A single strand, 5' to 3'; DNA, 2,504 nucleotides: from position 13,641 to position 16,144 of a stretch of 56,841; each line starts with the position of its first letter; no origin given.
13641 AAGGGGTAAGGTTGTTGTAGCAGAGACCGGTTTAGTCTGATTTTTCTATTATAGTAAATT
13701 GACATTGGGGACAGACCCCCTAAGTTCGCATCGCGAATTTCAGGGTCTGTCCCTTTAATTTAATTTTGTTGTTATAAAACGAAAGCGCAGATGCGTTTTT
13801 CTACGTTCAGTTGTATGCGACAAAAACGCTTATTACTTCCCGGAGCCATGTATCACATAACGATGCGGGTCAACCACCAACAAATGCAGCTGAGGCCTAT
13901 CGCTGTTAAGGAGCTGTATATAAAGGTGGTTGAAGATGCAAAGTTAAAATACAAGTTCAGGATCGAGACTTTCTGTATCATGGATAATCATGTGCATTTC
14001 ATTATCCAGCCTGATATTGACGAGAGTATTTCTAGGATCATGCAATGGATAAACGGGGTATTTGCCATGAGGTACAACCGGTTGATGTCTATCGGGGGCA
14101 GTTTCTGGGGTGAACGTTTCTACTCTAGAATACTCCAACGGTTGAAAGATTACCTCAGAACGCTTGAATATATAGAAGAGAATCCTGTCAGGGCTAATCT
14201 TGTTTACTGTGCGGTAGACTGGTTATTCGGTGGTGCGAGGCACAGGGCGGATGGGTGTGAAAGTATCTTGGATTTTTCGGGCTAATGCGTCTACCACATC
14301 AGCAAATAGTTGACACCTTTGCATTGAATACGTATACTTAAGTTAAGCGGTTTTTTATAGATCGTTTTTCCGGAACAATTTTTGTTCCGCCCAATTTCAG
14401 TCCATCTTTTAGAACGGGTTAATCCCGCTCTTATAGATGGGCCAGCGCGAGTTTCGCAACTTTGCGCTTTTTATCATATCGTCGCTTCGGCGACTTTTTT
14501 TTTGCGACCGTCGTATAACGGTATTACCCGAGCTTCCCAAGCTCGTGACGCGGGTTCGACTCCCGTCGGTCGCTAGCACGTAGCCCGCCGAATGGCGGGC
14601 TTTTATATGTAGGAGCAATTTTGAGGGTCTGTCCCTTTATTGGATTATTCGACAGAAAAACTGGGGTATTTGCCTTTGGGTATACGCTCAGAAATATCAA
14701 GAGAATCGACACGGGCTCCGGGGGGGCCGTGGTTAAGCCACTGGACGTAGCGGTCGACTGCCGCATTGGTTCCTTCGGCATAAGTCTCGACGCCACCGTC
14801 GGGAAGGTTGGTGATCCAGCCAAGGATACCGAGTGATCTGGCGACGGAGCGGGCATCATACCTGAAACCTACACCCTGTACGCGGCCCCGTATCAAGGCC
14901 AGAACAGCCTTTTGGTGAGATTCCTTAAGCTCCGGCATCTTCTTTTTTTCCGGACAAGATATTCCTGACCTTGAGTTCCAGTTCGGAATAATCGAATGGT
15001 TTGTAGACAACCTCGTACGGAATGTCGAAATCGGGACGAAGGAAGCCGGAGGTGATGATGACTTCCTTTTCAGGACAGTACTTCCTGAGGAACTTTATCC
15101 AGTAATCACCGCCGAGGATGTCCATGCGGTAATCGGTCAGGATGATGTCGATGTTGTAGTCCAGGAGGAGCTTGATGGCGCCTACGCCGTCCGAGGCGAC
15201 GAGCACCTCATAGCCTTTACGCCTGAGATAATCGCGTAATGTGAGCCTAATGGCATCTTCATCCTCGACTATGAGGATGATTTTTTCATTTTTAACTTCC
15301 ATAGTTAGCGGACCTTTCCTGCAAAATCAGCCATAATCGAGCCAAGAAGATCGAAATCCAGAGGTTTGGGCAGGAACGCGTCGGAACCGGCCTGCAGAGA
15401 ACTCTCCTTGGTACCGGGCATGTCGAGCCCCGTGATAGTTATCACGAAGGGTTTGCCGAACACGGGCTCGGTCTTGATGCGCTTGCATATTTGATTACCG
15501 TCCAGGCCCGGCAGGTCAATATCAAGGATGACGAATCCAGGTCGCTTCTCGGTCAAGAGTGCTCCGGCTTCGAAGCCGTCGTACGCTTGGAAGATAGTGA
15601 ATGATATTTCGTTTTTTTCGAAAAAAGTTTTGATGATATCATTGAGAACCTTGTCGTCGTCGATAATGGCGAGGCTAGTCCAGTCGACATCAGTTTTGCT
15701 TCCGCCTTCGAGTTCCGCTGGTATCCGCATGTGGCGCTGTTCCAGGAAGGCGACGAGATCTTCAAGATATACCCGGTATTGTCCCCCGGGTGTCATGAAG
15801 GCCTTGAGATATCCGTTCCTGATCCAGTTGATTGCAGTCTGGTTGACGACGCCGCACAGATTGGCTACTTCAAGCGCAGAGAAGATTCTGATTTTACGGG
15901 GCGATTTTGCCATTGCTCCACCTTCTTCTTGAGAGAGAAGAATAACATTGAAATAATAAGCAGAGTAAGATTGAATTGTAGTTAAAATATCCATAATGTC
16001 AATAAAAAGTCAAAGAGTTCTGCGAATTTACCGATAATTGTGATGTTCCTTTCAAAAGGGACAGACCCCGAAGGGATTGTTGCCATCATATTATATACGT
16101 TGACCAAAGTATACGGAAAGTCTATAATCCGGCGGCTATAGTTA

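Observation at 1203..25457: Hyper-abundant 10-14-nt motif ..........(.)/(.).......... throughout the core DNA, absent from the accessory half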

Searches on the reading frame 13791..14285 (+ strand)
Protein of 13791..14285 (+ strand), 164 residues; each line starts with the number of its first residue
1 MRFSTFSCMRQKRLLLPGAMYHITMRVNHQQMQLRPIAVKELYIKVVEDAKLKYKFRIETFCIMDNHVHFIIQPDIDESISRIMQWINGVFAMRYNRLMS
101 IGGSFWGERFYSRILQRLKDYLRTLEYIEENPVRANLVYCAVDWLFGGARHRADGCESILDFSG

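Call 8: search_protein_families(library=pfam, proteins=[window:13791-14285:+])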
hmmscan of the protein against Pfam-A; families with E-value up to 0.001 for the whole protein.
window:13791-14285:+ (164 aa): 1 family
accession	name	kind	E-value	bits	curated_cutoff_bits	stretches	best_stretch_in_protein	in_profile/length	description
PF01797.21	Y1_Tnp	-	4.3e-16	59.6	23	1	19-131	5-121/121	Transposase IS200 like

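Call 17: find_homologous_proteins(query=window:13791-14282:+)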
Query window:13791-14282:+ (164 aa): 80 proteins with E <= 0.001 among 87 candidates.
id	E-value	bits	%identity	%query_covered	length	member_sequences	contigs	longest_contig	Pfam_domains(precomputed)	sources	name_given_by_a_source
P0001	3.1e-94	331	100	88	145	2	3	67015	PF01797.22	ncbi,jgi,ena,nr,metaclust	ncbi:MAG: hypothetical protein A2Z96_07845 [Spirochaetes bacterium GWB1_48_6]|nr:MAG: hypothetical p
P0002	8.3e-82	291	88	88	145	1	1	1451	PF01797.22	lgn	-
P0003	3.7e-74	266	74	95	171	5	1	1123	PF01797.22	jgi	-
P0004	4.0e-73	263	74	95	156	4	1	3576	PF01797.22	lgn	-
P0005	1.7e-67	244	76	85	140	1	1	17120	PF01797.22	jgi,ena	-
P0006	2.7e-67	244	78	85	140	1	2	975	PF01797.22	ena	-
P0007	8.4e-65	235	72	85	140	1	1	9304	PF01797.22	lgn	-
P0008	3.0e-63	230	71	85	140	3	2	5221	PF01797.22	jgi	-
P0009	1.5e-61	225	75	81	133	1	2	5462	PF01797.22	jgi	jgi:putative transposase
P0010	3.2e-53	198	54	99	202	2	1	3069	PF01797.22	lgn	-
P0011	4.1e-53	197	64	84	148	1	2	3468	PF01797.22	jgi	-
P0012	4.0e-48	181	54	93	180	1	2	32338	PF01797.22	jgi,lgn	-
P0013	5.7e-47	177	52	94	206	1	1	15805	PF01797.22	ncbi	-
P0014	5.0e-46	174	53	93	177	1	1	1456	PF01797.22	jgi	jgi:putative transposase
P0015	5.6e-44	168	52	93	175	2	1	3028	PF01797.22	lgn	-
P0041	6.5e-36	142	43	93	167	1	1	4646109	PF01797.22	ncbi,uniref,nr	ncbi:REP-associated tyrosine transposase [Breznakiella homolactica]|uniref:Transposase n=1 Tax=Brezn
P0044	1.5e-34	137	45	87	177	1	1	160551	PF01797.22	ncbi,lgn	ncbi:hypothetical protein MASR2M78_09250 [Treponema sp.]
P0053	5.9e-29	119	42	95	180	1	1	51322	PF01797.22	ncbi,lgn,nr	ncbi:MAG: transposase [Spirochaetales bacterium]|nr:transposase [Spirochaetales bacterium]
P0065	7.6e-15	73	33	84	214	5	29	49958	PF01797.22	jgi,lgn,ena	jgi:putative transposase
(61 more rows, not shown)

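Call 18: find_encoding_contigs(protein=P0001, flank=10000, max_places=10)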
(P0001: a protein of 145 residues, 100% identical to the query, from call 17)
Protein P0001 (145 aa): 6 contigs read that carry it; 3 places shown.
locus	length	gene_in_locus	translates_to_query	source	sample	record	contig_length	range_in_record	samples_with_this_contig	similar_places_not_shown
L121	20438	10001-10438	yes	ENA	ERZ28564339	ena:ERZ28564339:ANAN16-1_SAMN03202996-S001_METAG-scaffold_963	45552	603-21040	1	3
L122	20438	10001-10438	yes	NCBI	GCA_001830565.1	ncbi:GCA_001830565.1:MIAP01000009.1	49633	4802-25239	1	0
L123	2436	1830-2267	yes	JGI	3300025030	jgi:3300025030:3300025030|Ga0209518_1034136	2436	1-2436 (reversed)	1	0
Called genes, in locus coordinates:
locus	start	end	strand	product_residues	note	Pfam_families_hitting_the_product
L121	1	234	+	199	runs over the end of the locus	PF05258:DciA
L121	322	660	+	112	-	-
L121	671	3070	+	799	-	PF09371:Tex_N, PF22706:Tex_central_region, PF14639:YqgF (weak), PF16921:Tex_YqgF, PF14635:HHH_7, PF12836:HHH_3, PF17674:HHH_9, PF00575:S1, +1 more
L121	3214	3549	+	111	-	PF07238:PilZ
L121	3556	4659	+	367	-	PF01544:CorA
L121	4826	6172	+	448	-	PF13375:RnfC_N, PF01512:Complex1_51K, PF12797:Fer4_2 (faint), PF13237:Fer4_10 (faint), PF13187:Fer4_9 (weak), PF13534:Fer4_17 (faint)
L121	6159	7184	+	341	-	PF03116:NQR2_RnfD_RnfE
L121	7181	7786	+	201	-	PF04205:FMN_bind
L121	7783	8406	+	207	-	PF02508:Rnf-Nqr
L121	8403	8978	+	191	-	PF02508:Rnf-Nqr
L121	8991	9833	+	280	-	PF04060:FeS, PF12838:Fer4_7 (weak), PF14697:Fer4_21 (weak), PF00037:Fer4 (weak), PF12797:Fer4_2 (weak), PF12837:Fer4_6 (weak), PF13237:Fer4_10 (weak), PF12838:Fer4_7 (weak), +3 more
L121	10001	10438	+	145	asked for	PF01797:Y1_Tnp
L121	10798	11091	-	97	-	PF00708:Acylphosphatase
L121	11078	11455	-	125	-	PF00072:Response_reg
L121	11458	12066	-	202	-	PF12728:HTH_17, PF00072:Response_reg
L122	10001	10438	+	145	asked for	PF01797:Y1_Tnp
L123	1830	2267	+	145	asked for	PF01797:Y1_Tnp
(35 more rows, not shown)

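Call 39: search_protein_families(library=ncbifam, proteins=[window:13848-14285:+], max_evalue=0.01)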
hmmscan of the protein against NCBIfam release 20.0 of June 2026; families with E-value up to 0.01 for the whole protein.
window:13848-14285:+ (145 aa): 2 families
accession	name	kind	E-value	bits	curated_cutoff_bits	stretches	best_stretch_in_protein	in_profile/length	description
NF047646.1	REP_Tyr_transpos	equivalog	8e-24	84.2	80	1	1-127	11-145/146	REP-associated tyrosine transposase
NF033573.1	transpos_IS200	equivalog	4.8e-06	26.8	55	1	2-92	13-103/126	IS200/IS605 family transposase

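Call 44: find_encoding_contigs(protein=P0041, flank=10000, max_places=3)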
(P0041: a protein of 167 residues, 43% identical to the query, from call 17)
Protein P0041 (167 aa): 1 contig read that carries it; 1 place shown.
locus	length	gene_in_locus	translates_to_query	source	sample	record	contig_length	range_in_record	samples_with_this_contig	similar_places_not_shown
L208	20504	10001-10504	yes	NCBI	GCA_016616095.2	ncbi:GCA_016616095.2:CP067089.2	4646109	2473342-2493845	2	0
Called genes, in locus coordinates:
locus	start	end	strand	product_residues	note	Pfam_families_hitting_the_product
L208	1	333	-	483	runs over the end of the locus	PF27489:TP096X_N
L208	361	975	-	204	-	PF00027:cNMP_binding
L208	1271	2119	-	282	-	PF02775:TPP_enzyme_C, PF12367:PFO_beta_C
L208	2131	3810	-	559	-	PF01558:POR, PF01855:POR_N, PF17147:PFOR_II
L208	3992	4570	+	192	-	PF12844:HTH_19, PF13560:HTH_31, PF01381:HTH_3, PF13443:HTH_26 (weak), PF02311:AraC_binding (weak), PF07883:Cupin_2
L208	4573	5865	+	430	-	PF00330:Aconitase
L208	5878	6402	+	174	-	PF00694:Aconitase_C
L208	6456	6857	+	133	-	PF13279:4HBT_2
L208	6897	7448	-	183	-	PF02417:Chromate_transp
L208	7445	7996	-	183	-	PF02417:Chromate_transp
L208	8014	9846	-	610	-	PF01336:tRNA_anti-codon, PF00152:tRNA-synt_2, PF02938:GAD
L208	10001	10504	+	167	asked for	PF01797:Y1_Tnp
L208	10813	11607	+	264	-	PF02675:AdoMet_dc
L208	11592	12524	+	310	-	PF17284:Spermine_synt_N, PF01564:Spermine_synth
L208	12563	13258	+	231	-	PF01863:YgjP-like, PF10263:SprT-like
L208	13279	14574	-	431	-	PF00691:OmpA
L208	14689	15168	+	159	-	-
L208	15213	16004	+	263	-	PF03009:GDPD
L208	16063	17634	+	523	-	PF03023:MurJ, PF01554:MatE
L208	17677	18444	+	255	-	-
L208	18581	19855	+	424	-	PF01547:SBP_bac_1, PF13416:SBP_bac_8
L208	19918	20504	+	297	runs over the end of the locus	PF00528:BPD_transp_1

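Call 45: find_encoding_contigs(protein=P0044, flank=10000, max_places=3)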
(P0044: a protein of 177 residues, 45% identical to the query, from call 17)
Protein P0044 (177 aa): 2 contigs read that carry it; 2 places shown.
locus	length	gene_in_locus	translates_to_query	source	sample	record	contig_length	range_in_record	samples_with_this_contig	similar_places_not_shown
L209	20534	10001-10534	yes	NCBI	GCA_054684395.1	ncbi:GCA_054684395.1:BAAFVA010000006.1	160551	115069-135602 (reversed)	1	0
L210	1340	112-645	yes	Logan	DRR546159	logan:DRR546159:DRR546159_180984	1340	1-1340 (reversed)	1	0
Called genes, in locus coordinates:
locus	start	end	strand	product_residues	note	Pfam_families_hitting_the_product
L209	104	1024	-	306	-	-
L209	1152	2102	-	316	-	-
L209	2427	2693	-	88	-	-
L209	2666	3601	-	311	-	-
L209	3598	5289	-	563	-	PF00211:Guanylate_cyc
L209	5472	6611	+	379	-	PF00005:ABC_tran, PF13304:AAA_21 (faint), PF08402:TOBE_2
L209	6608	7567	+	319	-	PF00528:BPD_transp_1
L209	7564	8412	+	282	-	PF00528:BPD_transp_1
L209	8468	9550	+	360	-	PF01547:SBP_bac_1, PF13416:SBP_bac_8, PF13343:SBP_bac_6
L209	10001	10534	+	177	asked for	PF01797:Y1_Tnp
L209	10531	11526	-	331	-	PF00579:tRNA-synt_1b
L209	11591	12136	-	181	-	PF12850:Metallophos_2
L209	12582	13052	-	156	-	PF20377:DUF6672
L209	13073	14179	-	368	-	PF02653:BPD_transp_2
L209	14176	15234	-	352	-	PF02653:BPD_transp_2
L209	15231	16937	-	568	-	PF00005:ABC_tran, PF13304:AAA_21 (faint), PF00005:ABC_tran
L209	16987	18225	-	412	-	PF12683:DUF3798, PF27194:TP_0008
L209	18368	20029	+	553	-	PF02690:Na_Pi_cotrans, PF01895:PhoU (weak)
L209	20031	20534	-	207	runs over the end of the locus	PF00753:Lactamase_B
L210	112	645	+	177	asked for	PF01797:Y1_Tnp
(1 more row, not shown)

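Call 55: find_encoding_contigs(protein=P0053, flank=10000, max_places=2)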
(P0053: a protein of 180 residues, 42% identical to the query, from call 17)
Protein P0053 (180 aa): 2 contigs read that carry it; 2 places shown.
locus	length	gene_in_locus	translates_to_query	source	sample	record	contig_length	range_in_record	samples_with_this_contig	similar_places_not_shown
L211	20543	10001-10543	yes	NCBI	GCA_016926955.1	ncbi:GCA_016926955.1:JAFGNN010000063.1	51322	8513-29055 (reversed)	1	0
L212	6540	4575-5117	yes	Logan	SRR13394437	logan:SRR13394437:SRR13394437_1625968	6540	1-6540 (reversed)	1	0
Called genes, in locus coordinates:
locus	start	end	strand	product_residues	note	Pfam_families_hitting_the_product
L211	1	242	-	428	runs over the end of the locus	PF07536:HWE_HK (weak), PF07568:HisKA_2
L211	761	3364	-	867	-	PF02985:HEAT (faint), PF13513:HEAT_EZ (faint), PF13646:HEAT_2 (weak), PF23227:HEAT_MROH2B_C (faint), PF12717:Cnd1 (faint), PF00514:Arm (faint), PF13646:HEAT_2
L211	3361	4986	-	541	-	PF13185:GAF_2 (weak), PF01590:GAF, PF13492:GAF_3 (weak), PF08448:PAS_4 (faint), PF00211:Guanylate_cyc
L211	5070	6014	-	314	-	PF01545:Cation_efflux, PF16916:ZT_dimer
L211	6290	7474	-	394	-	PF07969:Amidohydro_3 (weak), PF01979:Amidohydro_1, PF07969:Amidohydro_3 (weak)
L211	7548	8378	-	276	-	-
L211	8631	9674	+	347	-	PF10974:DUF2804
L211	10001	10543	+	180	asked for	PF01797:Y1_Tnp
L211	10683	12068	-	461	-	PF07690:MFS_1, PF13347:MFS_2, PF07690:MFS_1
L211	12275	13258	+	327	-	PF00532:Peripla_BP_1 (weak), PF13377:Peripla_BP_3 (faint), PF13407:Peripla_BP_4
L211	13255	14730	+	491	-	PF06580:His_kinase, PF13581:HATPase_c_2 (weak), PF02518:HATPase_c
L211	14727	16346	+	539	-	PF00072:Response_reg, PF12833:HTH_18, PF00165:HTH_AraC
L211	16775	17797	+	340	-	PF00532:Peripla_BP_1 (faint), PF13407:Peripla_BP_4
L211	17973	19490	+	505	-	PF00005:ABC_tran, PF13304:AAA_21 (faint), PF00005:ABC_tran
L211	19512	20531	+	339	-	PF02653:BPD_transp_2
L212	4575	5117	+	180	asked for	PF01797:Y1_Tnp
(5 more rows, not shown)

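Call 56: find_encoding_contigs(protein=P0065, flank=10000, max_places=4)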
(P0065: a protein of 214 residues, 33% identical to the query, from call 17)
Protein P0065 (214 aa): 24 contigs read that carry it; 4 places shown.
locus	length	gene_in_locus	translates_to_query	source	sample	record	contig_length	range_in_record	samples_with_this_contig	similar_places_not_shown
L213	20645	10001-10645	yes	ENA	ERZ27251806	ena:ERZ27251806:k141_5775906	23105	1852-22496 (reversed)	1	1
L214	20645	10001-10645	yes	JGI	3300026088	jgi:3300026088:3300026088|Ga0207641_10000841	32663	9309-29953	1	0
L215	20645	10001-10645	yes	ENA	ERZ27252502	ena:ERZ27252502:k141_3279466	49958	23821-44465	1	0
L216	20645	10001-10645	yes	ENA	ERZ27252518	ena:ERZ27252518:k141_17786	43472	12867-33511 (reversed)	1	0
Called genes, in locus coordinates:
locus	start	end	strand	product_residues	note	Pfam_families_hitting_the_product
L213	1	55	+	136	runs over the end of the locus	-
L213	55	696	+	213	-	PF12836:HHH_3 (faint)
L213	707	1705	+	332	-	PF00248:Aldo_ket_red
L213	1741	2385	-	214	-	PF01865:PhoU_div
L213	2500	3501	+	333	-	PF01384:PHO4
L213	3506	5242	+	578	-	PF00672:HAMP, PF08448:PAS_4 (weak), PF00512:HisKA, PF02518:HATPase_c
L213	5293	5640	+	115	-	-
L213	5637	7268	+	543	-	PF16697:Yop-YscD_cpl, PF00498:FHA, PF01590:GAF (weak), PF07228:SpoIIE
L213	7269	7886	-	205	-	PF01625:PMSR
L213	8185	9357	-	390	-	PF00756:Esterase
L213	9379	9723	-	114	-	PF01740:STAS, PF13466:STAS_2 (weak)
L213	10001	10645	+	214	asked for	PF01797:Y1_Tnp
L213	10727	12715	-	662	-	PF26549:Tricorn_N (weak), PF07676:PD40 (weak), PF26549:Tricorn_N, PF26550:Tricorn_2nd, PF07676:PD40 (weak), PF26549:Tricorn_N, PF26550:Tricorn_2nd, PF00326:Peptidase_S9, +2 more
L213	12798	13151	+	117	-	PF01740:STAS, PF13466:STAS_2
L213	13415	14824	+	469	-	PF13692:Glyco_trans_1_4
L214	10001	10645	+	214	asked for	PF01797:Y1_Tnp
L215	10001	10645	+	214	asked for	PF01797:Y1_Tnp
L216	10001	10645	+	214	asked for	PF01797:Y1_Tnp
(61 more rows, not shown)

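Call 84: search_solved_structures(query=window:13815-14282:+, max_evalue=0.01, show_alignments=1)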
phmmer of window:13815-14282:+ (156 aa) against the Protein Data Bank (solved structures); distinct sequences matched with E-value up to 0.01: 1.
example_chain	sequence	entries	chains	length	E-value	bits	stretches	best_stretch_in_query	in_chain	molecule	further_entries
4er8_A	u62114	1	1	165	6.6e-07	32.5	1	4-143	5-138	TnpArep for protein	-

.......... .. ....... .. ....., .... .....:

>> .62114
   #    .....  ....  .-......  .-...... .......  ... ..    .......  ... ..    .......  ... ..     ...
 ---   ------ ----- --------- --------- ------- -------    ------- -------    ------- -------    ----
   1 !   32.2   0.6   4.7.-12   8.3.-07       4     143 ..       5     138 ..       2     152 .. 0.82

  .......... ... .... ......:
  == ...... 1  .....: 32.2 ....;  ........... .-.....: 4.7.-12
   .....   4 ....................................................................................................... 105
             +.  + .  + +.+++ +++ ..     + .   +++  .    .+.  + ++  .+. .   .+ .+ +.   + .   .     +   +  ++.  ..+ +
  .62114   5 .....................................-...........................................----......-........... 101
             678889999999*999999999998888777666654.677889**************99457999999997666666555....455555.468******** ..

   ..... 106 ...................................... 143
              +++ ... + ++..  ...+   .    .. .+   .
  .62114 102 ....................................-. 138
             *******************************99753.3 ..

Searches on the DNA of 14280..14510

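Call 81: search_rna_families(source=window, start=14280, end=14510, threshold=evalue, max_evalue=1)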
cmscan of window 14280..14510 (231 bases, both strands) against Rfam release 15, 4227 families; matches with E-value up to 1: 1.
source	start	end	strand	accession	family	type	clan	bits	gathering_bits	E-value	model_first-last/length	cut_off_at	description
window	14427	14500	+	RF01394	isrK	Gene; sRNA;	-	14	50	0.69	1-77/77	no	isrK Hfq binding RNA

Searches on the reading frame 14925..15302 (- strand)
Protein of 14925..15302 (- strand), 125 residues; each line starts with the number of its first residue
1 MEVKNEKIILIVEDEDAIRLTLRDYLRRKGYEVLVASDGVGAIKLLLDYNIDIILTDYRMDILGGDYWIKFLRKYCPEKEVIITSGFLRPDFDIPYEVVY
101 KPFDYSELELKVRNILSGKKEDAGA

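Call 8: search_protein_families(library=pfam, proteins=[window:14925-15302:-])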
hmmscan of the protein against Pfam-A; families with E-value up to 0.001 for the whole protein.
window:14925-15302:- (125 aa): 1 family
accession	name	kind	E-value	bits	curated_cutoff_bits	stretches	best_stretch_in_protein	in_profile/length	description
PF00072.30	Response_reg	-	8.7e-13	48.9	30.2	1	9-87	1-79/111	Response regulator receiver domain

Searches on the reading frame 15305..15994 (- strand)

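Call 8: search_protein_families(library=pfam, proteins=[window:15305-15994:-])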
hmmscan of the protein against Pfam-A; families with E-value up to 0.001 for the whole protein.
window:15305-15994:- (229 aa): 2 families
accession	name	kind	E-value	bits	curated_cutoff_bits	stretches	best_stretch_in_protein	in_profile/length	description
PF00072.30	Response_reg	-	7.9e-20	71.5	30.2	1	109-217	2-106/111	Response regulator receiver domain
PF12728.13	HTH_17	-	4e-09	37.1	27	1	42-87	6-50/51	Helix-turn-helix domain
